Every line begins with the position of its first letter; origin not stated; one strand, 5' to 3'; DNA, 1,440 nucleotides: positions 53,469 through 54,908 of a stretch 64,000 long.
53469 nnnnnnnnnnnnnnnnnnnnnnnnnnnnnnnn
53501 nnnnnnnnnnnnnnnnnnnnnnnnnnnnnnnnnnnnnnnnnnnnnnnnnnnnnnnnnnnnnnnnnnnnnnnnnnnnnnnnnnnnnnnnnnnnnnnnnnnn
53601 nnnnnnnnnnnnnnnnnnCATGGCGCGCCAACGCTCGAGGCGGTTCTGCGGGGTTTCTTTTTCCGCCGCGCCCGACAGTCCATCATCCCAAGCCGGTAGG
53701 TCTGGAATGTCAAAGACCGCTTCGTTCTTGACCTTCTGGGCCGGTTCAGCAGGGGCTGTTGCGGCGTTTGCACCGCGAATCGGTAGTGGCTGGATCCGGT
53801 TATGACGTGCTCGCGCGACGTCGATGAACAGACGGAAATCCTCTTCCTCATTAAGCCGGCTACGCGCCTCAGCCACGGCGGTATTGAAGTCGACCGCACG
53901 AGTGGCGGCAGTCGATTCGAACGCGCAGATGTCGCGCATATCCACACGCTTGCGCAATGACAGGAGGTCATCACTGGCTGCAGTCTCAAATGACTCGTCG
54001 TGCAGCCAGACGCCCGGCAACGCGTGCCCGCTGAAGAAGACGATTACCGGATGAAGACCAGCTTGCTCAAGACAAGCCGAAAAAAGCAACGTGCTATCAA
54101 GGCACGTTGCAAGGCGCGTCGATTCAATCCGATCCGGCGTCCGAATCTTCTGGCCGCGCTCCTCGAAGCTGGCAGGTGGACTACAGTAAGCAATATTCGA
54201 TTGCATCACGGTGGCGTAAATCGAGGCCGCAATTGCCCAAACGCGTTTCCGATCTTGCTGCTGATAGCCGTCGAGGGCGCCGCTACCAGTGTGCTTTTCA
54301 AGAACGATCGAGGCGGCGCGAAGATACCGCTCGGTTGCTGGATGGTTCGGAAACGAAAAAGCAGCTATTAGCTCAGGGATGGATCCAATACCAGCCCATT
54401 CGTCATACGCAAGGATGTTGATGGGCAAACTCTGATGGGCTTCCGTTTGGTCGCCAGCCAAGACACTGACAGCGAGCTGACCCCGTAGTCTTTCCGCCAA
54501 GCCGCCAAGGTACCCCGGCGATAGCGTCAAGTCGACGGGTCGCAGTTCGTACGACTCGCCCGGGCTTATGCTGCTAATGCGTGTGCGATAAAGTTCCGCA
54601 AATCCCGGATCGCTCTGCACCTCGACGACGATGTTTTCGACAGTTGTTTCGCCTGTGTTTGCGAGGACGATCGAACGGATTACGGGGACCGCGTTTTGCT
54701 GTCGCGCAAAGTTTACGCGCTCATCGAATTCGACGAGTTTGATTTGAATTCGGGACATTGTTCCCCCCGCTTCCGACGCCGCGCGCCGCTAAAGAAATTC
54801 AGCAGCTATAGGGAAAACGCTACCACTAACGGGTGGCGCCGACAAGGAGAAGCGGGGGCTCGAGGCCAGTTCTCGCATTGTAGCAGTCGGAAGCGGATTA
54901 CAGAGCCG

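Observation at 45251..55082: AT-richer, co-directional nuclease/helicase/ATPase island with no mobility genes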

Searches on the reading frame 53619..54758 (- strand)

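Call 78: search_protein_families(library=pfam, proteins=[window:53619-54758:-], max_evalue=5)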
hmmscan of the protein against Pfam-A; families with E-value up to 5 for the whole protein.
window:53619-54758:- (380 aa): 1 family
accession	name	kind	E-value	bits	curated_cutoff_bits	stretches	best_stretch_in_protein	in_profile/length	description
PF04473.18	DUF553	-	0.022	14.6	20.5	1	185-241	26-86/140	Transglutaminase-like domain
